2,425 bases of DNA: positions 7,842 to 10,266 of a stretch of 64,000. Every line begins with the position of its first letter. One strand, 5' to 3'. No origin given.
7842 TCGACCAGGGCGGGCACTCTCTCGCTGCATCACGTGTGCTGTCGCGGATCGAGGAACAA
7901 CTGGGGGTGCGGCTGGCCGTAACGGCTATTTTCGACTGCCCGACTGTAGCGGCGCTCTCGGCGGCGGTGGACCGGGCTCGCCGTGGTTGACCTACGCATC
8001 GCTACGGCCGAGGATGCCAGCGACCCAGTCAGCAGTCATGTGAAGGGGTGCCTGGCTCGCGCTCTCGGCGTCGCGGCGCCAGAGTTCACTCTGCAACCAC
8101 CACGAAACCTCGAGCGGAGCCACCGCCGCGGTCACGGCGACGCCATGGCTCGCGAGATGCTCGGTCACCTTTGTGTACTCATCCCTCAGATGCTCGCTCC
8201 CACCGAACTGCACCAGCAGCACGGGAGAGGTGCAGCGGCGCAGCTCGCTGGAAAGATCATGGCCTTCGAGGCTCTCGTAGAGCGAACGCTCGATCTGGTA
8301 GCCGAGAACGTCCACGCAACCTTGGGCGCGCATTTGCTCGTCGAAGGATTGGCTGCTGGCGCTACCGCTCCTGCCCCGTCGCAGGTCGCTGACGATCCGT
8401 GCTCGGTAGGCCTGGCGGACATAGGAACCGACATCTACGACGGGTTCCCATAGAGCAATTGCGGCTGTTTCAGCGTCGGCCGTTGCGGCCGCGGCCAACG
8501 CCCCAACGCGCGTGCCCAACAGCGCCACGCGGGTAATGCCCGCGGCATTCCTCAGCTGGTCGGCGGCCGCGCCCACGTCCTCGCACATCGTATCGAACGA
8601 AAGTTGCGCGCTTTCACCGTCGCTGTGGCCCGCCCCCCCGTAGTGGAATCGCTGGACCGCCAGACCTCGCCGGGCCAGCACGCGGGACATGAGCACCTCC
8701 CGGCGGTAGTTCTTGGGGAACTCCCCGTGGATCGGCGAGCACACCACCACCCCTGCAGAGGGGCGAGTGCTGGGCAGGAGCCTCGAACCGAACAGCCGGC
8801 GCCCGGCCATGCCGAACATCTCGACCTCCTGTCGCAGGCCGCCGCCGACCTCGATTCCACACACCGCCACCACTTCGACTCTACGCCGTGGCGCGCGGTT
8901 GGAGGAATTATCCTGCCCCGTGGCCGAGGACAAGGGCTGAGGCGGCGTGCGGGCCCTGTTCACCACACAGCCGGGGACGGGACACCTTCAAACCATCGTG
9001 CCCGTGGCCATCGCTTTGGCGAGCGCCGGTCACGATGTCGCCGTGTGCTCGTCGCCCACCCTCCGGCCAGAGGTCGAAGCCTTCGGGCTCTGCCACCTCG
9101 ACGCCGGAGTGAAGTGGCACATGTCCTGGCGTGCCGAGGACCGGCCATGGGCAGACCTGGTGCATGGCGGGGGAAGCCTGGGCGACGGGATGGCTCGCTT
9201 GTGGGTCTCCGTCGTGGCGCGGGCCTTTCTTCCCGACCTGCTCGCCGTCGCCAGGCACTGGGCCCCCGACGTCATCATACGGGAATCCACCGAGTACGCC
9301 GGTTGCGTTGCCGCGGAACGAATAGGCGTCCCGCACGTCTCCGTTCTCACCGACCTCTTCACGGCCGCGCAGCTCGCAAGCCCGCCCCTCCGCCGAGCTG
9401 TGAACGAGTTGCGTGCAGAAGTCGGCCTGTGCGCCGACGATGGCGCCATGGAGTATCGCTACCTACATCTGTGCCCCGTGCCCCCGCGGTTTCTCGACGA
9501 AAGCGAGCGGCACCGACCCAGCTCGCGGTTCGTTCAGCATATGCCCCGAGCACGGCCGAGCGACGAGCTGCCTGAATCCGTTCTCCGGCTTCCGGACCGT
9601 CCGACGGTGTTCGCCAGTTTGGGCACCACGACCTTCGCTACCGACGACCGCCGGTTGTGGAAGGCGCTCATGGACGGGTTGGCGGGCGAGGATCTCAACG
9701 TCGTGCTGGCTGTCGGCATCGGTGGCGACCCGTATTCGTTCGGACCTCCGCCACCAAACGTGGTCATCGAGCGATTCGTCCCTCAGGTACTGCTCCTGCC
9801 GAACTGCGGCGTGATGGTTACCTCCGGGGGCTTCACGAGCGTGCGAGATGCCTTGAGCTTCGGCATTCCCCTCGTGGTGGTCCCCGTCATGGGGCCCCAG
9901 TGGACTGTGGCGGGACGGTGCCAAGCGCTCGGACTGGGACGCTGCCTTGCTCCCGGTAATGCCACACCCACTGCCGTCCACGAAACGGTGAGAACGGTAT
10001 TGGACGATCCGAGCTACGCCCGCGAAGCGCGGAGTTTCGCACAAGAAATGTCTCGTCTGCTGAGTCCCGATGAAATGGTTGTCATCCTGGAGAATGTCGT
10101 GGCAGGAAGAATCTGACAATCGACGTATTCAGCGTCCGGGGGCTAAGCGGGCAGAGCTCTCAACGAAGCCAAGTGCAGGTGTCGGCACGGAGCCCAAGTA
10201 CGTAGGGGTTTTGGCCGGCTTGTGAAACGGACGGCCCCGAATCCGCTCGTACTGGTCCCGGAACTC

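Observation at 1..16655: PKS-less gene cluster with p-HBAD-like logic: chorismate lyase, FadD22-like loader, 3x GT1 plus GT2, amino-sugar and sulfation genes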

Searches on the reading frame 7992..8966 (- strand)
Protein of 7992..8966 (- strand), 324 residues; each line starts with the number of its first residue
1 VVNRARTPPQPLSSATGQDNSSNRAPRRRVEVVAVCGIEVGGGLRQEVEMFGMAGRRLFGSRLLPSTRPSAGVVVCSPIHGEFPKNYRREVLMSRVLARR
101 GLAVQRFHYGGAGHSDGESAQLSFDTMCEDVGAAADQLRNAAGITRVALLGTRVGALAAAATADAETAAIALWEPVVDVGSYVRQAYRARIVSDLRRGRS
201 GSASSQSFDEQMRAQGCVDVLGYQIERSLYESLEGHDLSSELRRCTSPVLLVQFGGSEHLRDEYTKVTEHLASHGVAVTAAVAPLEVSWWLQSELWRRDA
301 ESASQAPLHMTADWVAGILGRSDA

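Call 5: search_protein_families(library=pfam, proteins=[window:7992-8966:-], max_evalue=0.01)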
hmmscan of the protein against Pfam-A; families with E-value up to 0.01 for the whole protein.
window:7992-8966:- (324 aa): 2 families
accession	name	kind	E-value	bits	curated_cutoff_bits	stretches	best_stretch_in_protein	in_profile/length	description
PF12146.15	Hydrolase_4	-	1.7e-08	34.5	27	1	94-185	24-121/239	Serine aminopeptidase, S33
PF07859.19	Abhydrolase_3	-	0.00096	19.4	25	1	124-283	45-201/210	alpha/beta hydrolase fold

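Call 7: search_protein_families(library=ncbifam, proteins=[window:7992-8966:-], max_evalue=0.01)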
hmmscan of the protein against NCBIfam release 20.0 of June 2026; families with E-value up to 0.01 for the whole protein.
window:7992-8966:- (324 aa): 4 families
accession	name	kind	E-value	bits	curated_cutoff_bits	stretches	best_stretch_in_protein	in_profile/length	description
TIGR03101.1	hydr2_PEP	hypoth_equivalog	1.3e-24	87.2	202.75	1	69-290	24-247/266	hydrolase 2, exosortase A system-associated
TIGR03100.1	hydr1_PEP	hypoth_equivalog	2.5e-11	43.4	168.45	1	52-193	8-155/274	hydrolase 1, exosortase A system-associated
NF047920.1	lactonase_UilS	equivalog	0.00031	20.5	400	1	96-165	47-118/285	UilS family quorum-quenching N-acyl-homoserine lactonase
NF058544.1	IVPilMotSglTMyx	equivalog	0.0051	16.6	300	1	97-190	59-153/210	type IV pili motility protein SglT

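Call 15: find_homologous_proteins(query=window:7992-8966:-, max_evalue=0.00001)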
Query window:7992-8966:- (324 aa): 35 proteins with E <= 0.00001 among 8000 candidates.
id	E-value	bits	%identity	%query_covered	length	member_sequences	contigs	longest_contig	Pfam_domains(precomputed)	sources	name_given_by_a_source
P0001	1.1e-175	601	100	85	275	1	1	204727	PF12146.16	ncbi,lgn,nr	ncbi:MAG TPA: alpha/beta hydrolase [Acidimicrobiales bacterium]|nr:alpha/beta hydrolase [Acidimicrob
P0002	4.6e-97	343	56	86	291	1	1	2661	PF12146.16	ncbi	-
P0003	6.5e-82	293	52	86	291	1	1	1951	PF12146.16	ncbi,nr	ncbi:MAG TPA: alpha/beta hydrolase [bacterium]|nr:alpha/beta hydrolase [bacterium]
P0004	1.3e-77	279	48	89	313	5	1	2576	PF12146.16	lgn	-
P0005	5.6e-74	267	48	87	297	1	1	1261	-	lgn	-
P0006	9.3e-62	227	44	89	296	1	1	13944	PF12146.16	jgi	jgi:alpha/beta superfamily hydrolase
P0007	4.2e-59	218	39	89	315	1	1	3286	PF12146.16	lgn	-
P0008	9.0e-59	217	43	87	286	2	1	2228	-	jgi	jgi:hypothetical protein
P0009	7.0e-58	214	42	87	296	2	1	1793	PF12146.16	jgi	jgi:pimeloyl-ACP methyl ester carboxylesterase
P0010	2.8e-57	212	44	86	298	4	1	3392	PF12146.16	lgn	-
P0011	2.6e-56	209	43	88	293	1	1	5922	-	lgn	-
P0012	4.0e-55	205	41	84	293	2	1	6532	PF12146.16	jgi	jgi:alpha/beta superfamily hydrolase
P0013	9.2e-55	204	43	85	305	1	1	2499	PF12146.16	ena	-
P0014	2.2e-54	203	41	89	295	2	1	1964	-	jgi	jgi:hypothetical protein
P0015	5.8e-54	201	39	85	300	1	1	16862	PF12146.16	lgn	-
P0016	2.5e-53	199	38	87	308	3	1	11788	PF12146.16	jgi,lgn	jgi:hypothetical protein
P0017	5.2e-53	198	43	77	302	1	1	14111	PF12146.16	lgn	-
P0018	1.3e-52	197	38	86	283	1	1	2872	PF12146.16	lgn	-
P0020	1.4e-49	187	41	82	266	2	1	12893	PF12146.16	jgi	jgi:hypothetical protein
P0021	4.0e-49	186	38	83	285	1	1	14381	PF12146.16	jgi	jgi:pimeloyl-ACP methyl ester carboxylesterase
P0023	5.2e-44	169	37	84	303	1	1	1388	PF12146.16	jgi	jgi:hypothetical protein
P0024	7.2e-44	168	44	64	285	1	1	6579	PF12146.16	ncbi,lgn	-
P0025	7.5e-44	168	41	81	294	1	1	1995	PF12146.16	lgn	-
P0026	7.9e-44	168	40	78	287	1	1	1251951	PF00561.27,PF12146.16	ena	-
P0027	3.9e-39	153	37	80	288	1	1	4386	PF12146.16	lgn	-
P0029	2.2e-34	137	44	55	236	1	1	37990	PF12146.16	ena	-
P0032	5.0e-31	126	36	76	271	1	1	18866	PF12146.16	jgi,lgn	jgi:dienelactone hydrolase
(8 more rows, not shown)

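Call 16: find_encoding_contigs(protein=P0006, flank=10000, max_places=2)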
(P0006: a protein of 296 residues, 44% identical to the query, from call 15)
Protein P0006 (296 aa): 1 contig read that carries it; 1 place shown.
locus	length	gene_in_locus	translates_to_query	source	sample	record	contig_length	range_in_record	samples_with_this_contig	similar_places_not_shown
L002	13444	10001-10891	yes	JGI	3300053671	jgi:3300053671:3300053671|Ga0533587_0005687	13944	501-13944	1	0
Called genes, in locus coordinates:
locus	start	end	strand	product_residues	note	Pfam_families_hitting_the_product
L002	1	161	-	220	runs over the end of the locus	?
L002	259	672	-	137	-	-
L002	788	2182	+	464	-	PF01663:Phosphodiest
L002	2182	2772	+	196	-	PF01583:APS_kinase, PF13671:AAA_33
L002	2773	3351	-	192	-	PF04203:Sortase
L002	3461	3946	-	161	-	-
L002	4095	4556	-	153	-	PF17936:Big_6 (weak)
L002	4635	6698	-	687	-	PF13196:DUF4012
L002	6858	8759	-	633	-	PF10609:ParA (faint), PF02706:Wzz (weak), PF01656:CbiA, PF13614:AAA_31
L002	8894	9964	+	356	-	PF00135:COesterase, PF20434:BD-FAE, PF07859:Abhydrolase_3, PF00326:Peptidase_S9 (weak)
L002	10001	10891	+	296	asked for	PF12146:Hydrolase_4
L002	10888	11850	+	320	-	PF00561:Abhydrolase_1 (weak), PF12146:Hydrolase_4 (weak), PF12697:Abhydrolase_6 (weak)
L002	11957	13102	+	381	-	PF02771:Acyl-CoA_dh_N, PF02770:Acyl-CoA_dh_M, PF00441:Acyl-CoA_dh_1, PF08028:Acyl-CoA_dh_2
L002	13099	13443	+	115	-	?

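Call 17: find_encoding_contigs(protein=P0015, flank=10000, max_places=2)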
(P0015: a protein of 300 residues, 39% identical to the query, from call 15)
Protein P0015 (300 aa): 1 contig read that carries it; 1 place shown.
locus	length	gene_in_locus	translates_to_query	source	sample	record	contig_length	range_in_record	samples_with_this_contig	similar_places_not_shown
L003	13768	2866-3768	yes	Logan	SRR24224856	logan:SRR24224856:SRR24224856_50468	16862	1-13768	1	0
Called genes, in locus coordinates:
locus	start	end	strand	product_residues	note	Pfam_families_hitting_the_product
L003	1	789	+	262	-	?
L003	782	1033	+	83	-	PF00550:PP-binding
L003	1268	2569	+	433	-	PF01266:DAO (faint), PF01494:FAD_binding_3, PF04820:Trp_halogenase (weak), PF13450:NAD_binding_8 (faint), PF04820:Trp_halogenase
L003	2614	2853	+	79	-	PF00550:PP-binding (weak)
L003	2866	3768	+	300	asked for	PF12146:Hydrolase_4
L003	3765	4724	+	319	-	PF00561:Abhydrolase_1, PF12146:Hydrolase_4 (weak), PF12697:Abhydrolase_6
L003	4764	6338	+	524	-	PF04932:Wzy_C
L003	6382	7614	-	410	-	PF13439:Glyco_transf_4, PF13477:Glyco_trans_4_2 (weak), PF13579:Glyco_trans_4_4, PF20706:GT4-conflict (weak), PF00534:Glycos_transf_1, PF13692:Glyco_trans_1_4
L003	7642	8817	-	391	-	PF00657:Lipase_GDSL (faint), PF25182:NonGDSL (weak), PF13472:Lipase_GDSL_2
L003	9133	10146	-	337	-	-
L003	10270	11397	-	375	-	-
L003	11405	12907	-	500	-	PF01522:Polysacc_deac_1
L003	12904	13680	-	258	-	-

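Call 18: find_encoding_contigs(protein=P0026, flank=10000, max_places=2)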
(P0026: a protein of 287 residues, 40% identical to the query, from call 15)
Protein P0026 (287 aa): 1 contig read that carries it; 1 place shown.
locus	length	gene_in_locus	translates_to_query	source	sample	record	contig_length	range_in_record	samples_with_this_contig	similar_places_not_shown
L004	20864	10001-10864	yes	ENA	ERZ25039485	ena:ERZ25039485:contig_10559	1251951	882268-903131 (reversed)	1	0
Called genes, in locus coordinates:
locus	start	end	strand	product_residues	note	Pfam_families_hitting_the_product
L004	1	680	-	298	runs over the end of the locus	PF00561:Abhydrolase_1, PF12146:Hydrolase_4 (faint), PF12697:Abhydrolase_6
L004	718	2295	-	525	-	PF13487:HD_5, PF01966:HD, PF00196:GerE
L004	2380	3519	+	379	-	PF06742:DUF1214 (faint)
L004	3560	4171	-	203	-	PF00440:TetR_N, PF16925:TetR_C_13, PF21993:TetR_C_13_2 (weak)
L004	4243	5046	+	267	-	PF02574:S-methyl_trans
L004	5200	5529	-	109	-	PF02452:PemK_toxin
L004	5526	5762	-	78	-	PF09957:VapB_antitoxin (faint)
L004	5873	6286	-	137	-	PF13474:SnoaL_3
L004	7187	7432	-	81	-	-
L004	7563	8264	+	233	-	PF01638:HxlR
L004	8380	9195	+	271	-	PF00501:AMP-binding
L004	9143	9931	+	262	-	PF00501:AMP-binding, PF13193:AMP-binding_C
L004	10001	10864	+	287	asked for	PF00561:Abhydrolase_1 (weak), PF12146:Hydrolase_4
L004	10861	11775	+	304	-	PF12146:Hydrolase_4, PF00561:Abhydrolase_1 (weak)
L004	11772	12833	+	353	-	PF00535:Glycos_transf_2, PF13641:Glyco_tranf_2_3 (weak)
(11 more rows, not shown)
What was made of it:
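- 7992..8966 (-): Atypical α/β-fold protein (likely start at 8819). The nucleophile elbow reads G-T-R-V-G. Homologs lie in EPS-type loci with ligase/ACP genes (calls 15-18).
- Homologs of the α/β-fold protein lie in loci with Wzz, Wzy_C, sortase, APS kinase, Sulfotransfer_3, AMP-ligases and ACPs (calls 16-18).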

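Call 21: find_encoding_contigs(protein=P0001, flank=10000, max_places=2)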
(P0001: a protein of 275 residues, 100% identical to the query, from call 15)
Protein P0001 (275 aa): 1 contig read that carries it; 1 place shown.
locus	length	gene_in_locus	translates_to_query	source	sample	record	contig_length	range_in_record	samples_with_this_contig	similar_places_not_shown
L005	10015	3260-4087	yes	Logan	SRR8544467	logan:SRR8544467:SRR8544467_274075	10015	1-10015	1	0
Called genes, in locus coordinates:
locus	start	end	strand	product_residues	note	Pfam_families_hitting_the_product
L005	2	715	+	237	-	?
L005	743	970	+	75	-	-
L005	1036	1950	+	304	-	PF00535:Glycos_transf_2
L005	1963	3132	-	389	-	PF21036:EryCIII-like_N (weak), PF00201:UDPGT, PF06722:EryCIII-like_C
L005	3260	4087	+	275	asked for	PF12146:Hydrolase_4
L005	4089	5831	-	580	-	PF00501:AMP-binding, PF13193:AMP-binding_C, PF00550:PP-binding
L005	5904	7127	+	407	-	PF13579:Glyco_trans_4_4 (faint), PF21036:EryCIII-like_N, PF00201:UDPGT, PF06722:EryCIII-like_C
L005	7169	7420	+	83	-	-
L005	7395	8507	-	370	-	PF13469:Sulfotransfer_3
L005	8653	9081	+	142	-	PF00903:Glyoxalase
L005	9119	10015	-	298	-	?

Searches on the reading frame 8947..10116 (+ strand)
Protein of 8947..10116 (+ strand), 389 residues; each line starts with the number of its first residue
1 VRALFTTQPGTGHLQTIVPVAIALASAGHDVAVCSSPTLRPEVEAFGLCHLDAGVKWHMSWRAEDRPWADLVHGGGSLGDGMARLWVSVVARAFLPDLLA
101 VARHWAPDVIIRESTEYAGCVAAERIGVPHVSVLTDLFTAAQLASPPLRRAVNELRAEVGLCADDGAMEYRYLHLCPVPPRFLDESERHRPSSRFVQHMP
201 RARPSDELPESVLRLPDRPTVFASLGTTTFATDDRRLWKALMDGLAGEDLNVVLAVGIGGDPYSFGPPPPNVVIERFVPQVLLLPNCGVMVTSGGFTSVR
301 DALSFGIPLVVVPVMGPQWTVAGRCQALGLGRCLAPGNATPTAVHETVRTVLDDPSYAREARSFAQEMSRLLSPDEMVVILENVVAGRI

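Call 5: search_protein_families(library=pfam, proteins=[window:8947-10116:+], max_evalue=0.01)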
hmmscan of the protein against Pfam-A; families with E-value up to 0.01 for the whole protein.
window:8947-10116:+ (389 aa): 4 families
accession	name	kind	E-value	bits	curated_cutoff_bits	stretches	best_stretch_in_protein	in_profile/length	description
PF06722.18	EryCIII-like_C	-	3.6e-17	63.1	31.7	1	241-383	3-144/145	Erythromycin biosynthesis protein CIII-like, C-terminal domain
PF21036.3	EryCIII-like_N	-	3.9e-11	43.5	27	1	81-134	73-126/216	Erythromycin biosynthesis protein CIII-like, N-terminal domain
PF00201.24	UDPGT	-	6.5e-09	35.6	19.5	1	270-360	322-414/499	UDP-glucoronosyl and UDP-glucosyl transferase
PF04101.22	Glyco_tran_28_C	-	0.0097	16.4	22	0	284-362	69-153/166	Glycosyltransferase family 28 C-terminal domain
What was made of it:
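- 8947..10116 (+): GT1 glycosyltransferase b. PF06722/PF21036/PF00201 (call 5).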

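Call 59: search_solved_structures(query=window:8947-10116:+, max_evalue=1e-15)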
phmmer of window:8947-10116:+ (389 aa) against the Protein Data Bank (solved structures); distinct sequences matched with E-value up to 1e-15: 22.
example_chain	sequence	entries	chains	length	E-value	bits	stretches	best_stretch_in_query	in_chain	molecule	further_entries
3otg_A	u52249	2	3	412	1.6e-29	106.2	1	1-383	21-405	CalG1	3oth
3wad_A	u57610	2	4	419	1e-27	100.2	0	186-381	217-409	Glycosyltransferase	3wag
7yp3_A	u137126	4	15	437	3.6e-26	95.1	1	1-386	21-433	Glycosyltransferase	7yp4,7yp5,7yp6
4amb_A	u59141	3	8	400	2e-24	89.3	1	1-379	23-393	SNOGD | GLYCOSYL TRANSFERASE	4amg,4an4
2yjn_A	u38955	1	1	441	5.8e-23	84.5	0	212-388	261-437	GLYCOSYLTRANSFERASE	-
4ldp_A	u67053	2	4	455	1.1e-22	83.6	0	234-388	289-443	NDP-forosamyltransferase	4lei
7vlb_A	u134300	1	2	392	1.2e-21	80.2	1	9-368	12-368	UDP-glycosyltransferase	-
6kqw_A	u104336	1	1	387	5.3e-21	78.1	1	9-365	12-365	Uncharacterized UDP-glucosyltransferase YjiC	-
6kqx_A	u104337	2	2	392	5.5e-21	78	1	9-366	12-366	Uncharacterized UDP-glucosyltransferase YjiC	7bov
4g2t_A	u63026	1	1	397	9.9e-21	77.2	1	3-382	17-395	SsfS6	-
4fzr_A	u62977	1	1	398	1e-20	77.2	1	3-382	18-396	SsfS6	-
2iya_A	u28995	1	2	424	5.5e-20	74.7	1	218-385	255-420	OLEANDOMYCIN GLYCOSYLTRANSFERASE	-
7xx4_A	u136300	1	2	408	2.8e-19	72.4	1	251-370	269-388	Oleandomycin glycosyltransferase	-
10zg_A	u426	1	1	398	9.9e-19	70.6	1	215-367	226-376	Glycosyl transferase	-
4rie_A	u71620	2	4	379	4e-17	65.3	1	2-385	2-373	Glycosyl transferase homolog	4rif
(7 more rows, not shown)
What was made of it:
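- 8947..10116 (+): Best PDB hit CalG1, 106 bits (call 59).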

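Call 61: search_protein_families(library=ncbifam, proteins=[window:8947-10116:+], max_evalue=0.001)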
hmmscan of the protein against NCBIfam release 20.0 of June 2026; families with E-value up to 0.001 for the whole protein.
window:8947-10116:+ (389 aa): 5 families
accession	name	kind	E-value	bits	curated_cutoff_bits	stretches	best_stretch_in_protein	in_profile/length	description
TIGR04516.1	glycosyl_450act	subfamily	3.4e-44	151.6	440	3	207-387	235-416/418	activator-dependent family glycosyltransferase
TIGR01426.2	MGT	subfamily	2.9e-39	135.2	260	2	192-369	202-375/393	macrolide family glycosyltransferase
NF033129.1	macro_glyco_Mgt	subfamily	1.2e-19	70.6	700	1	234-369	240-376/393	macrolide-inactivating glycosyltransferase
NF000362.1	self_GT_OleI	exception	5.4e-19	68.7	700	1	218-385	255-420/424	OleI family self-immunity macrolide glycosyltransferase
TIGR00661.1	MJ1255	subfamily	5.6e-07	29.1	195.9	1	283-334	244-297/321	MJ1255/VC2487 family glycosyltransferase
